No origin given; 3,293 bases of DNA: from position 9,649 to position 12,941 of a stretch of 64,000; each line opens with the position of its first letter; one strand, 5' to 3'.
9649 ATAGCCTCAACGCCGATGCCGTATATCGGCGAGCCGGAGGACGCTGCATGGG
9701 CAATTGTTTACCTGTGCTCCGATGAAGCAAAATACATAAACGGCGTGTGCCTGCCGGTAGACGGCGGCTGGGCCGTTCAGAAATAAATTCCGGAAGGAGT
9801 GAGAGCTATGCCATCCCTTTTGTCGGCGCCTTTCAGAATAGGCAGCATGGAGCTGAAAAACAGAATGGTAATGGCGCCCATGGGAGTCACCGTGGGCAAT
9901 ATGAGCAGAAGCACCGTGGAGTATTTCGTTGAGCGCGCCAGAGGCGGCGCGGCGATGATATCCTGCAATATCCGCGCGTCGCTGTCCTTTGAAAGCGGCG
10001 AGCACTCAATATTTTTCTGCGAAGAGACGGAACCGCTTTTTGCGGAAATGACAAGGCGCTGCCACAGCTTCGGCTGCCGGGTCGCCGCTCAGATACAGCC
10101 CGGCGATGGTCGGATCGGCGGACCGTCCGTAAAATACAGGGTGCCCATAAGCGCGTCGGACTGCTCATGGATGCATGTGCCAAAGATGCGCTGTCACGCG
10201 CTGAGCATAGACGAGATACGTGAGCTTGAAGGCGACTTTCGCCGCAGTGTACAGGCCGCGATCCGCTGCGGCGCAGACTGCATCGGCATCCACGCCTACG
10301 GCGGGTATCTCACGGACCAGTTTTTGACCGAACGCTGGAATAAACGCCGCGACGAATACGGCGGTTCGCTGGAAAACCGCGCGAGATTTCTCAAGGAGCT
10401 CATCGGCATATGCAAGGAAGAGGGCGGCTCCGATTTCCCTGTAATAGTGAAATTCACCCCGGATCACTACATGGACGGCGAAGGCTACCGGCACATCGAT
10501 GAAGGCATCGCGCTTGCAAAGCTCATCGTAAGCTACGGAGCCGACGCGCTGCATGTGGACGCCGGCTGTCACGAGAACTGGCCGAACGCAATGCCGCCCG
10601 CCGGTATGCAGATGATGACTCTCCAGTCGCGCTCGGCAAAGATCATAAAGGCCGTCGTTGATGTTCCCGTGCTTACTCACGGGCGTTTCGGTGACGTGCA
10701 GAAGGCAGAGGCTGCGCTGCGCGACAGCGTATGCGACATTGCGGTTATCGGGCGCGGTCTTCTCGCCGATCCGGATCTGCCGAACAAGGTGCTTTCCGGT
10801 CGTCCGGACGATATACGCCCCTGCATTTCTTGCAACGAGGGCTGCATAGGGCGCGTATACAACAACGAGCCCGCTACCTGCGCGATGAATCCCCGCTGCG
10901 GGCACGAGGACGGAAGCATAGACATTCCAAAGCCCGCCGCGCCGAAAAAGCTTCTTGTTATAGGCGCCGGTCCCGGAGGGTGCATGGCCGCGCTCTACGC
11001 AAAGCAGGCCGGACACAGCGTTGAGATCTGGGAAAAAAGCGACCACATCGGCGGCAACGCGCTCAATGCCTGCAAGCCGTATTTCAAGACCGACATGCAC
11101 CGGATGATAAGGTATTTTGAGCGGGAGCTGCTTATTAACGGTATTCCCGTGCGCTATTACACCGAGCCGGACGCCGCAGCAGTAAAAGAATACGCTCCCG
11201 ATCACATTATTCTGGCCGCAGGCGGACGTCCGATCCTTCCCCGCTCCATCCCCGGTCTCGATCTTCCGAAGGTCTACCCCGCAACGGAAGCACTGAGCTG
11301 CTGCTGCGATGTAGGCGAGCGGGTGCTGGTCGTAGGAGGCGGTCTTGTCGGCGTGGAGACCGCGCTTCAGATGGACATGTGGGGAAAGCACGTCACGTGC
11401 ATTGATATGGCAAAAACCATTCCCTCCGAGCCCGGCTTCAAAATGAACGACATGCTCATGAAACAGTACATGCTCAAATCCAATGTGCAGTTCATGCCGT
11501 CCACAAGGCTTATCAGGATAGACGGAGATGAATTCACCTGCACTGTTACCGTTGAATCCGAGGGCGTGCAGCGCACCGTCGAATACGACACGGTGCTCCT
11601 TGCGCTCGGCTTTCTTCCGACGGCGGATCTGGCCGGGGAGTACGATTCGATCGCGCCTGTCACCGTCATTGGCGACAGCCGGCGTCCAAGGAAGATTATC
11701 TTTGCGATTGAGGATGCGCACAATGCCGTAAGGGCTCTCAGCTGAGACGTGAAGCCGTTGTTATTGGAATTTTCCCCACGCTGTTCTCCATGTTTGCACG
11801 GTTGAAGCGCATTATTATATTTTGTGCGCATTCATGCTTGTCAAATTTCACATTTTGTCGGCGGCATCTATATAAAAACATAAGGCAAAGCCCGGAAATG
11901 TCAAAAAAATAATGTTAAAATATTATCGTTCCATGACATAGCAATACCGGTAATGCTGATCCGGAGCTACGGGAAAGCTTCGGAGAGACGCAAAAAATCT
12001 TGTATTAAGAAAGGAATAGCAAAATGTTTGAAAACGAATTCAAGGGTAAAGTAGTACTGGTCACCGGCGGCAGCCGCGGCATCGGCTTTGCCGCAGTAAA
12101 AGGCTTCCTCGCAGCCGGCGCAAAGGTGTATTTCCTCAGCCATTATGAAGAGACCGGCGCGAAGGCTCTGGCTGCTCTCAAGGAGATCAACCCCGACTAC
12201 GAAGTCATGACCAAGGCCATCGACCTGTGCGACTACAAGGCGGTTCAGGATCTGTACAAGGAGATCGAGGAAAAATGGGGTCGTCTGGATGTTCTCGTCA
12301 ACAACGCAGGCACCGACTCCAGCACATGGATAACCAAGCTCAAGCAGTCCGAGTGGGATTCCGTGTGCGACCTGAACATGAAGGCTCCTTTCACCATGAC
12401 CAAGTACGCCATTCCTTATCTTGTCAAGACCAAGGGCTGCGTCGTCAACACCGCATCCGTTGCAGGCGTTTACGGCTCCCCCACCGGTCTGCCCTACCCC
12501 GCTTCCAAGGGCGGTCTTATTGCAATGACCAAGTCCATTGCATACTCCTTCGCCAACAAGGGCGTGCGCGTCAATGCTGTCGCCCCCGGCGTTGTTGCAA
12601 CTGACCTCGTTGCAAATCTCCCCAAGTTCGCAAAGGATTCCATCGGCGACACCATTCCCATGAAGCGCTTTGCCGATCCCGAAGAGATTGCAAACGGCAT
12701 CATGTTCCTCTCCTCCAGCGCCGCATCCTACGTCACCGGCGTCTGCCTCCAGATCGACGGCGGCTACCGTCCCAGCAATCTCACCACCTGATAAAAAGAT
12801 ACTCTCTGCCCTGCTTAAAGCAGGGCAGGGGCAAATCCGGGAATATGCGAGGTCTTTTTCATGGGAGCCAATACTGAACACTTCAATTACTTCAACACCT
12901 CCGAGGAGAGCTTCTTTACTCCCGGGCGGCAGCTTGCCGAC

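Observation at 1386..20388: Non-canonical bai-like (bile-acid/steroid CoA-thioester) gene cluster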

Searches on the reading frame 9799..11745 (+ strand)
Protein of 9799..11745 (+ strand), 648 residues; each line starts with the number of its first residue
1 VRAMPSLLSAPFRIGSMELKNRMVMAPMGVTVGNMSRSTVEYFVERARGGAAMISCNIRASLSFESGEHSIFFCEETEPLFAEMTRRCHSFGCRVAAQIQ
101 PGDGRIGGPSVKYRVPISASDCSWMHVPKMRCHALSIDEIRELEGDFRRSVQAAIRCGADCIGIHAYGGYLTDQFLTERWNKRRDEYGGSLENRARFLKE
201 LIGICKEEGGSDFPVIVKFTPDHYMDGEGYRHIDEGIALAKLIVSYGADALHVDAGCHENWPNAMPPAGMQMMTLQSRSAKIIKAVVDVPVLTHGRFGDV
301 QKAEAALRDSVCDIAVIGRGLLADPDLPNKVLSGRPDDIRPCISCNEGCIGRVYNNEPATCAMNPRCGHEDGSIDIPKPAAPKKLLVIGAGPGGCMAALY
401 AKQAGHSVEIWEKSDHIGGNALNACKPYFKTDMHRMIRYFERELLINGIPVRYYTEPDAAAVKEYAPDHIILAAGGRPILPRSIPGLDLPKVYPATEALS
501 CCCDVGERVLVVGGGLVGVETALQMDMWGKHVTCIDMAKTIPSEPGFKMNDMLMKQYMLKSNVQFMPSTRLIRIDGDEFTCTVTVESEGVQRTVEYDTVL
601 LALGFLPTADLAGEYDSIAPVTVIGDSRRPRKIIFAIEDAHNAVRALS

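Call 4: search_protein_families(library=pfam, proteins=[window:9799-11745:+])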
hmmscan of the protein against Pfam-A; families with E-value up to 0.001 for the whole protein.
window:9799-11745:+ (648 aa): 13 families
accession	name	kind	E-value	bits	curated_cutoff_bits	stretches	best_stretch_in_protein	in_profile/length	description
PF00724.26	Oxidored_FMN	-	3.1e-50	171.8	27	1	10-337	4-341/342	NADH:flavin oxidoreductase / NADH oxidase family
PF07992.20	Pyr_redox_2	-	3.5e-25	89.4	26.1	1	384-614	2-245/291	Pyridine nucleotide-disulphide oxidoreductase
PF00070.33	Pyr_redox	-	1e-14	55.2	22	1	508-580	1-72/82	Pyridine nucleotide-disulphide oxidoreductase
PF13450.12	NAD_binding_8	-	6.1e-12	46.1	21.9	1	387-422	1-36/68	NAD(P)-binding Rossmann-like domain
PF12831.13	FAD_oxidored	-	1.4e-10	41.5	27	1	385-442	2-62/416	FAD dependent oxidoreductase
PF13738.12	Pyr_redox_3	-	4e-10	39.9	30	1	463-611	121-273/305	Pyridine nucleotide-disulphide oxidoreductase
PF03486.20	HI0933_like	-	2.9e-08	33.9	50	1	384-418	2-36/244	HI0933-like protein Rossmann domain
PF01266.30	DAO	-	3.7e-08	33.7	27.9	1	385-420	2-38/353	FAD dependent oxidoreductase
PF00890.30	FAD_binding_2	-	6.3e-08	32.7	20.4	1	385-421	2-38/414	FAD binding domain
PF01134.28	GIDA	-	5.7e-07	29.4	22.1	0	385-419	2-37/391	Glucose inhibited division protein A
PF01262.27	AlaDh_PNT_C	-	1e-05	25.5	23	0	381-415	27-61/214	Alanine dehydrogenase/PNT, C-terminal domain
PF01494.25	FAD_binding_3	-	0.00015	21.6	22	0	509-539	4-34/349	FAD binding domain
PF13434.12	Lys_Orn_oxgnase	-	0.00046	19.9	21.3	0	461-524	142-206/339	L-lysine 6-monooxygenase/L-ornithine 5-monooxygenase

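Call 6: search_protein_families(library=ncbifam, proteins=[window:9799-11745:+], max_evalue=0.00001)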
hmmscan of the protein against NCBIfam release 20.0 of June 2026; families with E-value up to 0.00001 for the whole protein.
window:9799-11745:+ (648 aa): 61 families (the best 25 are shown)
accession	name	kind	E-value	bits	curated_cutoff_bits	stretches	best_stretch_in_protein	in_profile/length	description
NF045599.1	bili_reduct_long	exception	3.1e-110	369.3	750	1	9-645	2-639/641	bilirubin reductase, long form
NF041087.1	bile_acid_BaiCD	equivalog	1.3e-101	340.7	825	1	9-646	5-641/642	bile acid Fe-S flavoenzyme BaiCD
TIGR03997.1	mycofact_OYE_2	equivalog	2e-99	333.8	793.15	1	8-646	2-644/645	mycofactocin system FadH/OYE family oxidoreductase 2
NF045592.1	bili_reduct_N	equivalog_domain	5.1e-53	180.5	425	1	9-364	3-363/363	bilirubin reductase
TIGR03996.1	mycofact_OYE_1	hypoth_equivalog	1.9e-40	139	627.9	1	20-640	14-629/633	mycofactocin system FadH/OYE family oxidoreductase 1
NF010047.0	PRK13523.1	equivalog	2.1e-31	109.2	431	1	8-330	5-319/339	NADPH dehydrogenase NamA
NF006101.0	PRK08255.1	equivalog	3.4e-29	101.5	1078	1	8-326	399-725/768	bifunctional salicylyl-CoA 5-hydroxylase/oxidoreductase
NF007899.0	PRK10605.1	subfamily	2.9e-25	89.3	403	1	8-331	6-337/365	N-ethylmaleimide reductase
TIGR01350.1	lipoamide_DH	equivalog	5.5e-23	81.4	408.8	2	463-610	128-272/461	dihydrolipoyl dehydrogenase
NF004991.0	PRK06370.1-3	subfamily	7.3e-17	61.1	620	1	469-608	167-303/509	FAD-containing oxidoreductase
NF009410.0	PRK12771.1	subfamily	2.1e-15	56.3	516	1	374-420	130-176/566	NAD(P)-binding protein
NF003585.0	PRK05249.1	equivalog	2.5e-15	56.1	465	1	460-604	132-270/464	Si-specific NAD(P)(+) transhydrogenase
NF004943.0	PRK06292.2-1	equivalog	3.3e-15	55.8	432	1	464-605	129-268/456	dihydrolipoyl dehydrogenase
TIGR02053.1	MerA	equivalog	5.8e-15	55.2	454.45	1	467-610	130-271/465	mercury(II) reductase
NF003437.0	PRK04965.1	equivalog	1.8e-13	50.2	392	1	463-615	96-247/378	NADH:flavorubredoxin reductase NorW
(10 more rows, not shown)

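Call 10: search_solved_structures(query=window:9799-11745:+, max_evalue=1e-20)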
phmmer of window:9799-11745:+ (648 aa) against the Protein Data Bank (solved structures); distinct sequences matched with E-value up to 1e-20: 33.
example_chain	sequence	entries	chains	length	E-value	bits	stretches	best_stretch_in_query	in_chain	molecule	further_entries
6qkg_A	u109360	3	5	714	5e-67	229.8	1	134-642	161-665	NCR A | NCR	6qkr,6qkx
1ps9_A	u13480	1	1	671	3.3e-63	217.2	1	5-530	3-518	2,4-dienoyl-CoA reductase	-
1djq_A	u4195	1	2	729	1.2e-38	136.1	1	7-477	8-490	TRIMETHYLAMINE DEHYDROGENASE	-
1djn_A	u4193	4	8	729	3e-38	134.7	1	7-477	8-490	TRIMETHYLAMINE DEHYDROGENASE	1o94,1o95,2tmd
6l6j_A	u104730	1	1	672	1e-35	126.3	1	7-513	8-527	Oxidored_FMN domain-containing protein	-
3k30_A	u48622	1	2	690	5.2e-30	107.5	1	127-476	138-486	Histamine dehydrogenase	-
6de6_A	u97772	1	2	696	5.1e-26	94.3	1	98-443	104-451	Histamine dehydrogenase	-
8auh_A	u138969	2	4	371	1.8e-24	89.2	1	98-326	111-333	NADH:flavin oxidoreductase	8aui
5cpl_A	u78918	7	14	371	1.8e-24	89.2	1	98-326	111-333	Xenobiotic reductase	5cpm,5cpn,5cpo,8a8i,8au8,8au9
5n6q_A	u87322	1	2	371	1.8e-24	89.2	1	98-326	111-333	NADH:flavin oxidoreductase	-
8auf_A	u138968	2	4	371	6.6e-24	87.3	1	98-326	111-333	NADH:flavin oxidoreductase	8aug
3l65_A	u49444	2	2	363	8.5e-24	87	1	101-326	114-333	Xenobiotic reductase A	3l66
3l67_A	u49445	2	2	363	8.5e-24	87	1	101-326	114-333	Xenobiotic reductase A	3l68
3n14_A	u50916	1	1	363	1.3e-23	86.4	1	102-326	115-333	Xenobiotic reductase A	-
3l5l_A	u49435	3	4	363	1.3e-23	86.4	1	102-326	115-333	Xenobiotic reductase A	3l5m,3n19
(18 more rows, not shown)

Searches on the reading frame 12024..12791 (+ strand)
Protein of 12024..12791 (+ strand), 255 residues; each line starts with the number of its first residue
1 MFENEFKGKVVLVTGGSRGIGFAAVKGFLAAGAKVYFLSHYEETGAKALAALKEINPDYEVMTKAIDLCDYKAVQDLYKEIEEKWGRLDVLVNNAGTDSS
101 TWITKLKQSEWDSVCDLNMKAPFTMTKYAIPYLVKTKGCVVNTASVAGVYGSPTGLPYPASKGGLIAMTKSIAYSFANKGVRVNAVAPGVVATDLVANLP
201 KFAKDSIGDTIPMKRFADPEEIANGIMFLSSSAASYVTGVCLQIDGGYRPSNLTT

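Call 4: search_protein_families(library=pfam, proteins=[window:12024-12791:+])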
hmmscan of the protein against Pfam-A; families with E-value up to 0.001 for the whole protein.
window:12024-12791:+ (255 aa): 4 families
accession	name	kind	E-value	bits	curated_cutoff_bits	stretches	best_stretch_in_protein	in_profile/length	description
PF13561.12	adh_short_C2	-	5.1e-58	196.9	27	1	18-248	6-235/236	Enoyl-(Acyl carrier protein) reductase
PF00106.31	adh_short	-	1.8e-54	184.6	26.6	1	9-200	1-191/195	short chain dehydrogenase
PF23441.1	SDR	-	1.8e-11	44.4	27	1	4-204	3-208/258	SDR-like rossmann domain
PF08659.16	KR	-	5.3e-11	43.2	22.6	1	11-163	3-154/180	KR domain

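Call 6: search_protein_families(library=ncbifam, proteins=[window:12024-12791:+], max_evalue=0.00001)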
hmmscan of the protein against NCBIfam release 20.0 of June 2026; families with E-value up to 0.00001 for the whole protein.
window:12024-12791:+ (255 aa): 230 families (the best 25 are shown)
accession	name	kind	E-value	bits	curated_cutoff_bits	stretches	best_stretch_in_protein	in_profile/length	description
NF052558.1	MBtsdlDhBudC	equivalog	5e-68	229.4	270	1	6-251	1-244/250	meso-2,3-butanediol dehydrogenase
TIGR01830.1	3oxo_ACP_reduc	equivalog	2.9e-65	220.3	297.75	1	11-247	1-237/239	3-oxoacyl-[acyl-carrier-protein] reductase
NF005559.1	PRK07231.1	subfamily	1.3e-64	218.1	215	1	6-248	2-247/249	glucose 1-dehydrogenase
NF009466.0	PRK12826.1-2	subfamily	4.2e-64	216.4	222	1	9-248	4-244/248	3-oxoacyl-ACP reductase FabG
NF004198.0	PRK05653.1-3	equivalog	4.8e-60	203.1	296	1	5-248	4-246/248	3-oxoacyl-ACP reductase FabG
NF004197.0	PRK05653.1-1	equivalog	7.5e-59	199.4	332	1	4-248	3-246/249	3-oxoacyl-ACP reductase FabG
NF004818.0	PRK06172.1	equivalog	7.7e-57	192.5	336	1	4-248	3-250/253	SDR family oxidoreductase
NF009468.0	PRK12826.1-4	equivalog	9.4e-57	192.6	318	1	4-247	3-246/256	SDR family oxidoreductase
NF009464.0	PRK12824.1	subfamily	1.5e-56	191.8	269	1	9-248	3-242/245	3-oxoacyl-ACP reductase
NF004199.0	PRK05653.1-4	equivalog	3.6e-56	190.5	301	1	5-247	2-244/247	3-oxoacyl-ACP reductase FabG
NF005067.0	PRK06484.1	equivalog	2.5e-55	188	713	1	5-249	6-252/524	short chain dehydrogenase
NF004791.0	PRK06138.1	equivalog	4.5e-55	186.7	312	1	6-248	3-249/252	SDR family oxidoreductase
TIGR01829.1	AcAcCoA_reduct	subfamily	6.2e-55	186.5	302.1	1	9-248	1-240/242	acetoacetyl-CoA reductase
NF006693.0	PRK09242.1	equivalog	9.8e-55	185.5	328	1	6-248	8-253/258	SDR family oxidoreductase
NF005893.0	PRK07856.1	equivalog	7.4e-54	182.7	255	1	4-248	5-241/255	SDR family oxidoreductase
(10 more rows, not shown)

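Call 32: search_solved_structures(query=window:12024-12791:+, max_evalue=1e-35)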
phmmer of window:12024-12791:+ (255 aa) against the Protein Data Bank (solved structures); distinct sequences matched with E-value up to 1e-35: 87 (the best 60 are shown).
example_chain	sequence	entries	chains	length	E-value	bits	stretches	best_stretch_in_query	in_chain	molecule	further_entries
4is2_A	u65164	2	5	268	2.6e-54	187.3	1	6-250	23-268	Bile acid 3-alpha hydroxysteroid dehydrogenase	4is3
4nbu_A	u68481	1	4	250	6.1e-48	166.5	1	6-248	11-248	3-oxoacyl-(Acyl-carrier-protein) reductase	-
6xew_A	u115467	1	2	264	1.7e-47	165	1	2-250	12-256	2,3-butanediol dehydrogenase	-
6vsp_A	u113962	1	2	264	1.7e-47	165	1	2-251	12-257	2,3-butanediol dehydrogenase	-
2hq1_A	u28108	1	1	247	4.2e-47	163.7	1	5-247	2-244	Glucose/ribitol dehydrogenase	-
4jro_A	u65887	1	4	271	8.1e-47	162.8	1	6-247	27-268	FabG protein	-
6xex_A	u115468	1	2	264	1.1e-46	162.3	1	2-251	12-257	2,3-butanediol dehydrogenase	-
4m8s_A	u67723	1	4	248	2.3e-46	161.3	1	4-248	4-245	Putative 3-oxoacyl-[acyl-carrier protein] reductase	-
4dml_A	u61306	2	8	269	3.9e-46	160.5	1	8-248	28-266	3-oxoacyl-[acyl-carrier-protein] reductase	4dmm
4rzh_A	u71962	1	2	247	2.5e-45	157.9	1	8-247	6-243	3-oxoacyl-[acyl-carrier protein] reductase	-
2et6_A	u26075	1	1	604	2.1e-44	154.9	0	6-191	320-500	(3R)-hydroxyacyl-CoA dehydrogenase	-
2uvd_A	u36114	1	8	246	2.4e-44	154.7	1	6-247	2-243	3-OXOACYL-(ACYL-CARRIER-PROTEIN) REDUCTASE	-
2ph3_A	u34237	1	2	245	1e-43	152.6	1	11-250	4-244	3-oxoacyl-[acyl carrier protein] reductase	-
3sj7_A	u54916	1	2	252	2.2e-43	151.5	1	9-248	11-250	3-oxoacyl-(Acyl-carrier-protein) reductase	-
4ni5_A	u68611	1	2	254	2.3e-43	151.5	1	5-249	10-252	Oxidoreductase, short-chain dehydrogenase/reductase family protein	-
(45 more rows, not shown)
